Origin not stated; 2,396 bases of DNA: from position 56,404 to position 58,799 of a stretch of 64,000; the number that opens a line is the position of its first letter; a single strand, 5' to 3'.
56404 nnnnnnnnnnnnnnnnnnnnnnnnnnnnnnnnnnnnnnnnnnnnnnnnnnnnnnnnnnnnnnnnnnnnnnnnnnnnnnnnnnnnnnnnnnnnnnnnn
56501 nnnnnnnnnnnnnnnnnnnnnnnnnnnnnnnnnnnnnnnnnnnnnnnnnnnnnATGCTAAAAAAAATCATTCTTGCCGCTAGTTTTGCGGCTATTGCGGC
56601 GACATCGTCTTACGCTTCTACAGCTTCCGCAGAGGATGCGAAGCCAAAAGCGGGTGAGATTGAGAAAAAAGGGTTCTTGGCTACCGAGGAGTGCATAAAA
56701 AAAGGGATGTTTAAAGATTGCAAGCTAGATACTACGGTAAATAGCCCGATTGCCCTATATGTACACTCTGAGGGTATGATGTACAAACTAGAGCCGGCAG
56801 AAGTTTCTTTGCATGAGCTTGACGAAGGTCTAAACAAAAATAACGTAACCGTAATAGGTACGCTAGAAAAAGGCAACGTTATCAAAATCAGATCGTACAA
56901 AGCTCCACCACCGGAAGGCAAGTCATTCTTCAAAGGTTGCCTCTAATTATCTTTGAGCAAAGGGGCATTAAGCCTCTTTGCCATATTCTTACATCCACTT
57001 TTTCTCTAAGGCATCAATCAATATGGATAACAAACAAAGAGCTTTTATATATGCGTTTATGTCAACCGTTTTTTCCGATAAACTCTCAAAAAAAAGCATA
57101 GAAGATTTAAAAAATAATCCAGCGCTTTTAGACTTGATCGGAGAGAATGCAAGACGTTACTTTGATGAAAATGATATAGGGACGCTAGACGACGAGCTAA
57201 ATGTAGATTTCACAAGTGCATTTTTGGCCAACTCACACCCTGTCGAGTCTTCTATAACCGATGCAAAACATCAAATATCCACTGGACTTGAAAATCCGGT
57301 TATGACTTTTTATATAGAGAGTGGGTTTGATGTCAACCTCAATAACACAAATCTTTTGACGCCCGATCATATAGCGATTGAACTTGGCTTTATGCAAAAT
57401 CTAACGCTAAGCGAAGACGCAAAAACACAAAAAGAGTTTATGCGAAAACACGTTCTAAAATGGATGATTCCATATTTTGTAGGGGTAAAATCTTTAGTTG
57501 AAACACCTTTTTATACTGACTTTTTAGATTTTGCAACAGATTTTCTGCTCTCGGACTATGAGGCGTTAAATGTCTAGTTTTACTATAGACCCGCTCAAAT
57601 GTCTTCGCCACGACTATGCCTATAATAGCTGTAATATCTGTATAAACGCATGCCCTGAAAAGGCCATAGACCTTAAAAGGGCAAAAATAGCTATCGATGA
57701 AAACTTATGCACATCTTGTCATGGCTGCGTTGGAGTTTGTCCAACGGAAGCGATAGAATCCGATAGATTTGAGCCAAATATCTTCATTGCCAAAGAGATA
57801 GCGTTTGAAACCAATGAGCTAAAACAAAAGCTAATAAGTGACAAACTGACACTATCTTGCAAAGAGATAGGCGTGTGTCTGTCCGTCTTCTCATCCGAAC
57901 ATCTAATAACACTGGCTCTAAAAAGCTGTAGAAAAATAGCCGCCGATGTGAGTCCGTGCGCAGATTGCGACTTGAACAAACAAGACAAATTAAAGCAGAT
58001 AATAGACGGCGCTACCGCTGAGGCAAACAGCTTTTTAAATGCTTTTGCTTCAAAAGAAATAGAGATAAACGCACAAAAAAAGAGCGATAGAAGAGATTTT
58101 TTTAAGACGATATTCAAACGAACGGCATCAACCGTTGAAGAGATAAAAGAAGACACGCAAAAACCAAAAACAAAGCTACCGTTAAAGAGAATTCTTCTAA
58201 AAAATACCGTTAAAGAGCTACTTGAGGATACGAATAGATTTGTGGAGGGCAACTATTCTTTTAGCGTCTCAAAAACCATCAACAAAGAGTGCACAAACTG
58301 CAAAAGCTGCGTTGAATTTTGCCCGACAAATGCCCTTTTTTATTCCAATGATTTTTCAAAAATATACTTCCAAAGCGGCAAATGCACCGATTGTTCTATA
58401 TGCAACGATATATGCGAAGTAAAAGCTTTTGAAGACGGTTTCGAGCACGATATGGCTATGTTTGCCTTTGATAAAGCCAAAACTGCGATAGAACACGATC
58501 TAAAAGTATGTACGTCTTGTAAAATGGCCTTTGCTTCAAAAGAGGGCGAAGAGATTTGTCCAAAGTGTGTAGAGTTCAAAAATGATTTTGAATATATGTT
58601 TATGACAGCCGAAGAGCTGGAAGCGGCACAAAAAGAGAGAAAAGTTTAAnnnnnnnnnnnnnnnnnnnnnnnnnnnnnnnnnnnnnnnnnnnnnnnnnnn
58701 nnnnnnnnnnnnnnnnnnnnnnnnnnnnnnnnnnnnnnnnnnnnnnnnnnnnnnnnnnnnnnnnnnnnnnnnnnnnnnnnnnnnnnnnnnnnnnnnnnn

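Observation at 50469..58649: Seven-gene periplasmic type II (NarG/Ser/Ebd-clade) molybdoenzyme operon of unknown substrate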

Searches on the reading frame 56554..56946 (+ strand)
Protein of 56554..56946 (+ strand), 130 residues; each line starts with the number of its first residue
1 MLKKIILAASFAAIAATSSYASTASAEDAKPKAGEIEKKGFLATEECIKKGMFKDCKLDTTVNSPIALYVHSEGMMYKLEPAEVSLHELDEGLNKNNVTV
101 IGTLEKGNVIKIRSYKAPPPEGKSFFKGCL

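Call 4: search_protein_families(library=pfam, proteins=[window:56554-56946:+], max_evalue=0.01)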
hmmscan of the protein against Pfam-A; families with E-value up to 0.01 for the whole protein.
window:56554-56946:+ (130 aa): 0 families

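Call 5: search_protein_families(library=ncbifam, proteins=[window:56554-56946:+], max_evalue=0.01)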
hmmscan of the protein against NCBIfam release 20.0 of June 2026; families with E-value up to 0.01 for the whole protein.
window:56554-56946:+ (130 aa): 0 families

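Call 27: find_homologous_proteins(query=window:56554-56946:+, max_evalue=0.001)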
Query window:56554-56946:+ (130 aa): 105 proteins with E <= 0.001 among 134 candidates.
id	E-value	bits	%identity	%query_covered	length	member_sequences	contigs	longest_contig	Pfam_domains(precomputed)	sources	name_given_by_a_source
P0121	4.0e-78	277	100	100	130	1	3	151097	-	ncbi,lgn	-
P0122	9.5e-62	225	78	99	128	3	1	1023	-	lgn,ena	-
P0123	2.0e-60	220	78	99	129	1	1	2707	-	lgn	-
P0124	2.3e-60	220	78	99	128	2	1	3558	-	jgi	jgi:hypothetical protein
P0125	1.2e-59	218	74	99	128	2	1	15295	-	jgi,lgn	jgi:hypothetical protein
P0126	2.1e-59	217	78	99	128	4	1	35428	-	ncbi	-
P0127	1.4e-58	214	78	99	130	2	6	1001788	-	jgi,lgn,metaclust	metaclust:\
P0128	5.3e-58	213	76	99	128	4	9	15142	-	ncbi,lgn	-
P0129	4.5e-57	209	74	99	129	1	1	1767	-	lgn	-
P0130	5.4e-56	206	72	99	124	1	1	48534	-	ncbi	-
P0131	3.6e-55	203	76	99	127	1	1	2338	-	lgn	-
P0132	2.2e-54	201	71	99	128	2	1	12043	-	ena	-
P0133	3.3e-54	200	70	99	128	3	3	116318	-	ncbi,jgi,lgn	-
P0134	7.7e-54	199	76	80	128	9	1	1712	-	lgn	-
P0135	1.2e-53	198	68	99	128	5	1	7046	-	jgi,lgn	-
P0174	8.9e-23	99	43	99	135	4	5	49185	-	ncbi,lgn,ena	-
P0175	2.1e-22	98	48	73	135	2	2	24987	-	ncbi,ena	ncbi:hypothetical protein [Hydrogenimonas sp.]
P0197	1.8e-18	85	40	75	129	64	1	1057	-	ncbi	-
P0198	5.6e-18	83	39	99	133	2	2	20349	-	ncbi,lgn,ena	-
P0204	2.3e-17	81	39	74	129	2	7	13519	-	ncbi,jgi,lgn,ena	-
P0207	7.2e-17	80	39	75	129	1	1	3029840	-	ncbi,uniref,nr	ncbi:hypothetical protein [Sulfurospirillum halorespirans]|uniref:Putative periplasmic protein n=1 T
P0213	3.8e-16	77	38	75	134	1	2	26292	-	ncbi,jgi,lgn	-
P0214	4.7e-16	77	39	75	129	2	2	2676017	-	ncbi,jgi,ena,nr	ncbi:hypothetical protein SUSP_002556 [Sulfurospirillum sp. 'SP']|nr:hypothetical protein [Sulfurosp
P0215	4.9e-16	77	39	75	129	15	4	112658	-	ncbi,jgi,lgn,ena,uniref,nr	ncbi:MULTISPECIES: hypothetical protein [unclassified Sulfurospirillum]|uniref:hypothetical protein 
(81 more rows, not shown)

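Call 28: find_encoding_contigs(protein=P0207, flank=10000, max_places=3)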
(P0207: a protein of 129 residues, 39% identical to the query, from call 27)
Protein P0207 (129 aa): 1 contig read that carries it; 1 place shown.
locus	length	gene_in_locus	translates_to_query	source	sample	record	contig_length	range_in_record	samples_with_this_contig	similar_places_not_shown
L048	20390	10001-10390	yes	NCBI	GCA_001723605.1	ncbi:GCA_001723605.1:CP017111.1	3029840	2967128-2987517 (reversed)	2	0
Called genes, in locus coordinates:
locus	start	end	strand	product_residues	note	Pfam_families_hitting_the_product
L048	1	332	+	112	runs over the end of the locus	-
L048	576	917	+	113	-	-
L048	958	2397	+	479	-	PF11853:DUF3373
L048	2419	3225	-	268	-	PF01656:CbiA, PF02374:ArsA_ATPase (faint), PF09140:MipZ (weak), PF10609:ParA, PF13614:AAA_31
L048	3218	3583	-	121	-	-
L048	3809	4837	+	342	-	PF00581:Rhodanese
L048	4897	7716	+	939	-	PF00384:Molybdopterin, PF01568:Molydop_binding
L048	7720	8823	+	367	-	PF12797:Fer4_2 (faint), PF12837:Fer4_6 (faint), PF12838:Fer4_7 (faint), PF13237:Fer4_10 (weak), PF13247:Fer4_11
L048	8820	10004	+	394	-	PF09459:EB_dh, PF13442:Cytochrome_CBB3 (faint), PF00034:Cytochrom_C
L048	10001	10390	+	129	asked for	-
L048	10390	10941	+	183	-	PF02613:Nitrate_red_del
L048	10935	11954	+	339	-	PF12837:Fer4_6 (faint), PF13484:Fer4_16 (faint), PF12797:Fer4_2 (faint), PF00037:Fer4 (weak), PF13237:Fer4_10 (weak), PF12838:Fer4_7 (weak), PF13187:Fer4_9 (weak)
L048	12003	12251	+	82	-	PF07467:BLIP (weak)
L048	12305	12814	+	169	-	PF14358:DUF4405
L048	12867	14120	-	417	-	PF20572:DUF6781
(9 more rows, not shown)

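Call 29: find_encoding_contigs(protein=P0121, flank=3000, max_places=3)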
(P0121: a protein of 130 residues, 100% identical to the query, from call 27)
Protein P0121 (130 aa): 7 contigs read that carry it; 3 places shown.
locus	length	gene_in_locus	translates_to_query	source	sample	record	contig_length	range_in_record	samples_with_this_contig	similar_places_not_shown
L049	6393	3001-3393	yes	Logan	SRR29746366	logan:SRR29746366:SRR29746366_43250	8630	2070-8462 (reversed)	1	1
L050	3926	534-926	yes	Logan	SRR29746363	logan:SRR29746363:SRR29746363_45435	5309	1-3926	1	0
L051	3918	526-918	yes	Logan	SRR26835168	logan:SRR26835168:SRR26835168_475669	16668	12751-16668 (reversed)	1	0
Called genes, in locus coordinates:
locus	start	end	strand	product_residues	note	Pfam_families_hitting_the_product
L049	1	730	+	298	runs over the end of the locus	?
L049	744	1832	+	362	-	PF12797:Fer4_2 (weak), PF12838:Fer4_7 (faint), PF12837:Fer4_6 (faint), PF13237:Fer4_10 (faint), PF13247:Fer4_11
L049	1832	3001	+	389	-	PF09459:EB_dh, PF13442:Cytochrome_CBB3 (weak), PF00034:Cytochrom_C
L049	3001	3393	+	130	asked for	-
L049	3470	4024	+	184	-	PF02613:Nitrate_red_del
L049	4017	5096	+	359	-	PF14697:Fer4_21 (weak), PF12838:Fer4_7 (weak), PF13187:Fer4_9 (weak), PF00037:Fer4 (weak), PF13484:Fer4_16 (weak), PF00037:Fer4 (weak), PF12838:Fer4_7 (weak), PF13187:Fer4_9 (weak), +5 more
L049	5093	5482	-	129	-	PF14489:QueF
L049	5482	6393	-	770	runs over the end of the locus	PF02518:HATPase_c, PF00204:DNA_gyraseB, PF01751:Toprim, PF21249:GyrB_hook (faint), PF00986:DNA_gyraseB_C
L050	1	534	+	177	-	?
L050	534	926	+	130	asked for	-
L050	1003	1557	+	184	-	PF02613:Nitrate_red_del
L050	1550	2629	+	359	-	PF14697:Fer4_21 (weak), PF12838:Fer4_7 (weak), PF13187:Fer4_9 (weak), PF00037:Fer4 (weak), PF13484:Fer4_16 (weak), PF00037:Fer4 (weak), PF12838:Fer4_7 (weak), PF13187:Fer4_9 (weak), +5 more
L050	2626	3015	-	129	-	PF14489:QueF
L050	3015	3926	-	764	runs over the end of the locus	?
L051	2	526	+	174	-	?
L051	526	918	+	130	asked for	-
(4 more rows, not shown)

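Call 33: list_cluster_members(proteins=[P0207, P0214, P0215, P0197, P0204, P0121, P0175, P0213, P0198, P0174])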
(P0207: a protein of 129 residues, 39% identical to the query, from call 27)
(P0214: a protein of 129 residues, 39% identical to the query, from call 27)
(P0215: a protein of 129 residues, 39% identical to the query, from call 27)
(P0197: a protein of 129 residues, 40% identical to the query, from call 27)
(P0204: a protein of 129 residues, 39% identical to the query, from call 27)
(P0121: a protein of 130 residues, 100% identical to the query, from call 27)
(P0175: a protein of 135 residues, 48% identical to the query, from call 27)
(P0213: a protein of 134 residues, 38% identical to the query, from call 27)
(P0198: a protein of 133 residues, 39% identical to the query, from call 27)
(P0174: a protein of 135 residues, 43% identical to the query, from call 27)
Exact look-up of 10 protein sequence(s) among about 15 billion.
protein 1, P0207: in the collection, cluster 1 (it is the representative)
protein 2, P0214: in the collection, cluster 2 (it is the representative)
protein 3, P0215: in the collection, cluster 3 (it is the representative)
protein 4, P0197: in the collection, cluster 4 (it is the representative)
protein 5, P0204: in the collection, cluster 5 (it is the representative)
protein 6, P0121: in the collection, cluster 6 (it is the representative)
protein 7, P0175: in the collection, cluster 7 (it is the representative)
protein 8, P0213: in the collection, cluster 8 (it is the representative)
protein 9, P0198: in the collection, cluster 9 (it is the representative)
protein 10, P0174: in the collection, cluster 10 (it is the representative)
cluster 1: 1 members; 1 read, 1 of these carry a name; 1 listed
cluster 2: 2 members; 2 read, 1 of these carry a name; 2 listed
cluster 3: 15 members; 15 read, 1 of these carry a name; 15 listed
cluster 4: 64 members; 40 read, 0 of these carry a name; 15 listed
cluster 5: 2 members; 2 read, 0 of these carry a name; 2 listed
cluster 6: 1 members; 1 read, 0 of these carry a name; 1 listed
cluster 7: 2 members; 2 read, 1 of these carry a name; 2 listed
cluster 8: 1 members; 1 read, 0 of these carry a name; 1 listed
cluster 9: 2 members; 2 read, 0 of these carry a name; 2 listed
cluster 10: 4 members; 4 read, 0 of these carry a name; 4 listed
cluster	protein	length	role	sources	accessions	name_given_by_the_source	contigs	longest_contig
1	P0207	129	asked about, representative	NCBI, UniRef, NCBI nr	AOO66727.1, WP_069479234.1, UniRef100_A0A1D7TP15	hypothetical protein [Sulfurospirillum halorespirans] | Putative periplasmic protein n=1 Tax=Sulfurospirillum halorespirans DSM 13726 ...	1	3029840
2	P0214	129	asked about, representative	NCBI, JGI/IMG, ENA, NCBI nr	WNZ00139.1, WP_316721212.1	hypothetical protein SUSP_002556 [Sulfurospirillum sp. 'SP'] | hypothetical protein [Sulfurospirillum sp. 'SP']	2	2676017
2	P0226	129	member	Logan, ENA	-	-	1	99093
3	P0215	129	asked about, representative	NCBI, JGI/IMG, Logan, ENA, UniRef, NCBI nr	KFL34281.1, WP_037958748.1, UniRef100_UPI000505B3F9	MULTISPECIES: hypothetical protein [unclassified Sulfurospirillum] | hypothetical protein n=1 Tax=unclassified Sulfurospirillum TaxID=2618290 ...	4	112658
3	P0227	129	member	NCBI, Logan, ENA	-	-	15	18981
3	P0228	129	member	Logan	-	-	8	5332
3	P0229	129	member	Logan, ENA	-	-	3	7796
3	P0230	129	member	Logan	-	-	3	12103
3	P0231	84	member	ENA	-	-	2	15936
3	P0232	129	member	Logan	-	-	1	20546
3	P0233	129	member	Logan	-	-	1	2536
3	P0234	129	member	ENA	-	-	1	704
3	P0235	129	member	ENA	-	-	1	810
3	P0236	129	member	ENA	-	-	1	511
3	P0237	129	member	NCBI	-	-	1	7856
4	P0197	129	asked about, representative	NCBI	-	-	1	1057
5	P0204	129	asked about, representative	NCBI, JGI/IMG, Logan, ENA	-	-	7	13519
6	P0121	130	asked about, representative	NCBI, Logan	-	-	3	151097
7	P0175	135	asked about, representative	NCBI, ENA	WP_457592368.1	hypothetical protein [Hydrogenimonas sp.]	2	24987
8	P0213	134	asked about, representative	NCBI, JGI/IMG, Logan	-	-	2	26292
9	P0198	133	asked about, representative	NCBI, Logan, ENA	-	-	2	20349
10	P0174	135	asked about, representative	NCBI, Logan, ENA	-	-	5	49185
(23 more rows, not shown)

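Call 44: predict_structure(alignment_id=A1)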
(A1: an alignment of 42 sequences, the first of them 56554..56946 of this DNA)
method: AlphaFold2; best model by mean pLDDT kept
length: 130 residues; sequences in the alignment: 42
mean_pLDDT: 73.6   pTM: 0.58
mean pLDDT of the five models: 73.6, 72.6, 70.8, 70.4, 70.0
residues with pLDDT >= 90: 16; 70-90: 72; 50-70: 22; < 50: 20
segments of 3 or more residues with pLDDT < 50: 1-4, 17-26
pLDDT, mean of each block of 10 residues (from residue 1): 45 48 51 84 88 77 84 89 80 84 89 80 57
secondary structure, 60 per line:
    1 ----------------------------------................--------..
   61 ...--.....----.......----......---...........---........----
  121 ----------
elements in order: E35-44 H45-50 H59-63 E66-70 E75-81 H86-91 E95-105 E109-116

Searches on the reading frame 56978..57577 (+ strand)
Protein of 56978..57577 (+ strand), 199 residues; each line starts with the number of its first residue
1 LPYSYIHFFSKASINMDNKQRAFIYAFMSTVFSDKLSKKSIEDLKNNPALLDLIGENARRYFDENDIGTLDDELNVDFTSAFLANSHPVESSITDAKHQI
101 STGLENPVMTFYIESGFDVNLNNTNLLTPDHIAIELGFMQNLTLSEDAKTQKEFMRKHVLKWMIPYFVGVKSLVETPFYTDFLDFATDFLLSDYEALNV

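Call 4: search_protein_families(library=pfam, proteins=[window:56978-57577:+], max_evalue=0.01)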
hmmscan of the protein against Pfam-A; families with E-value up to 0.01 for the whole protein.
window:56978-57577:+ (199 aa): 1 family
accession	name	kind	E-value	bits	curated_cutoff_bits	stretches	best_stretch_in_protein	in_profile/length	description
PF02613.20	Nitrate_red_del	-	3.2e-09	37.4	22.2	1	71-163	25-131/136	Nitrate reductase delta subunit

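Call 5: search_protein_families(library=ncbifam, proteins=[window:56978-57577:+], max_evalue=0.01)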
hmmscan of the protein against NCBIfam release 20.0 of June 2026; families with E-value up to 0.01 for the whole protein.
window:56978-57577:+ (199 aa): 3 families
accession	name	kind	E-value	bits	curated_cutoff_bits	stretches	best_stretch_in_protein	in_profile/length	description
NF003442.0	PRK04976.1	equivalog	2e-14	54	132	1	13-197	4-208/211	molecular chaperone TorD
TIGR03482.1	DMSO_red_II_cha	subfamily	1.7e-09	37.9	152.3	1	73-197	55-192/197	DMSO reductase family type II enzyme chaperone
NF042981.1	EthbenzDh_ebdD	equivalog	0.00015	21.5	360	1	103-195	112-213/222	ethylbenzene dehydrogenase subunit delta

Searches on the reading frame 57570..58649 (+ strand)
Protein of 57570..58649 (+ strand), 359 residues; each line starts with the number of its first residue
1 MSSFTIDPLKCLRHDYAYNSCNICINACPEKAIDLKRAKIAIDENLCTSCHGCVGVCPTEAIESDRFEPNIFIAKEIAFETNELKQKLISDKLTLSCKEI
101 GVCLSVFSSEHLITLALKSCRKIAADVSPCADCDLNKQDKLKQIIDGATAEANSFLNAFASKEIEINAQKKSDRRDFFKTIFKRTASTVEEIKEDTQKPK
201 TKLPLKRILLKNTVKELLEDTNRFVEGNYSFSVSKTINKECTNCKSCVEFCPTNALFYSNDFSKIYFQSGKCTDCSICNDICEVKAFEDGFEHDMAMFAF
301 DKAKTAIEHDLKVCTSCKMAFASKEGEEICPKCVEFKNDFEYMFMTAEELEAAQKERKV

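Call 4: search_protein_families(library=pfam, proteins=[window:57570-58649:+], max_evalue=0.01)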
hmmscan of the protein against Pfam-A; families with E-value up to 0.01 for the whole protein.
window:57570-58649:+ (359 aa): 12 families
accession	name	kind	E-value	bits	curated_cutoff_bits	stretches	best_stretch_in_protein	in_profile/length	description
PF13484.11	Fer4_16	-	6.9e-14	52.8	30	2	47-103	2-59/66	4Fe-4S double cluster binding domain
PF00037.32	Fer4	-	1.2e-13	50.6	21.1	2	41-63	2-24/24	4Fe-4S binding domain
PF12838.12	Fer4_7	-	2.7e-12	47.4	27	2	20-61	4-52/52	4Fe-4S dicluster domain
PF13187.11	Fer4_9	-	6.3e-11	42.6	27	2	20-62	4-52/52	4Fe-4S dicluster domain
PF13237.11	Fer4_10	-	6.9e-09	35.9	25.5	2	40-105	2-50/53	4Fe-4S dicluster domain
PF12837.12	Fer4_6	-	3.7e-08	33.4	25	1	39-62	1-24/24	4Fe-4S binding domain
PF14697.11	Fer4_21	-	7.9e-08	32.8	35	1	20-63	10-58/59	4Fe-4S dicluster domain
PF12797.12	Fer4_2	-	1.4e-07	31.5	24.5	1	39-59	2-22/22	4Fe-4S binding domain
PF13534.11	Fer4_17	-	2.9e-06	28.2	22.2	1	47-104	2-53/61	4Fe-4S dicluster domain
PF25160.1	LdpA_Fe-S-bd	-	0.0001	22.4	27.6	1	24-64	9-45/49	LdpA Fe-S cluster-binding domain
PF13183.11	Fer4_8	-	0.00019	22.4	27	1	223-254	46-67/68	4Fe-4S dicluster domain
PF12800.12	Fer4_4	-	0.00026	21.5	24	0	240-253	3-16/17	4Fe-4S binding domain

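Call 5: search_protein_families(library=ncbifam, proteins=[window:57570-58649:+], max_evalue=0.01)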
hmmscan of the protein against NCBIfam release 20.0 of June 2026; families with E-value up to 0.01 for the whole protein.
window:57570-58649:+ (359 aa): 70 families (the best 25 are shown)
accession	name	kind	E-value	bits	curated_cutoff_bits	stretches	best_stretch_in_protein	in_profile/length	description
NF038196.1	ferrodoxin_EFR1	subfamily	3.8e-17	63.1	75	2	19-65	187-232/242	EFR1 family ferrodoxin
TIGR02700.1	flavo_MJ0208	hypoth_equivalog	3e-15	56.1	251.35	2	238-311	147-218/234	dihydromethanopterin reductase (acceptor)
NF045790.1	OxalOxreddelta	equivalog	5e-13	48.9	230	2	184-295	206-314/316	oxalate oxidoreductase subunit delta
NF058577.1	FdxA_fam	equivalog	4.9e-12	45.8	65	2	236-286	4-52/52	4Fe-4S ferredoxin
NF006221.0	PRK08348.1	subfamily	6.9e-12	45.2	124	2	239-290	44-95/136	NADH-plastoquinone oxidoreductase subunit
NF004541.0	PRK05888.2-2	equivalog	7.5e-12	45.4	217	2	238-296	60-120/168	NADH-quinone oxidoreductase subunit NuoI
NF043069.1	T4HPD_activ_SAM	equivalog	2.4e-11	43.6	425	2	19-146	54-173/299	trans-4-hydroxy-L-proline dehydratase activase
NF007202.0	PRK09623.1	equivalog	3.8e-11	43.3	166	2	20-66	55-102/105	3-methyl-2-oxobutanoate dehydrogenase subunit delta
TIGR02179.1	PorD_KorD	subfamily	5.6e-11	42.4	60.05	2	19-64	28-74/78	2-oxoacid:acceptor oxidoreductase, delta subunit, pyruvate/2-ketoisovalerate family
NF005506.0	PRK07118.1-5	equivalog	5.9e-11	42.3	388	2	234-296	211-271/279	Fe-S cluster domain-containing protein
TIGR01944.1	rnfB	subfamily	9.8e-11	41.6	68.7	2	233-288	107-161/190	RnfABCDGE type electron transport complex subunit B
NF010369.0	PRK13795.1-4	equivalog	1.1e-10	40.3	1086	2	12-63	572-625/633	hypothetical protein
NF009053.0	PRK12387.1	subfamily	1.5e-10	41.2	204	2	238-325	37-128/180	formate hydrogenlyase complex iron-sulfur subunit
NF045874.1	Vhu_polyferre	exception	2.2e-10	39.8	600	2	236-320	192-276/381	F420-non-reducing hydrogenase associated-polyferredoxin VhuB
NF033683.1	di_4Fe-4S_YfhL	equivalog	2.6e-10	40.4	86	2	20-66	11-64/80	YfhL family 4Fe-4S dicluster ferredoxin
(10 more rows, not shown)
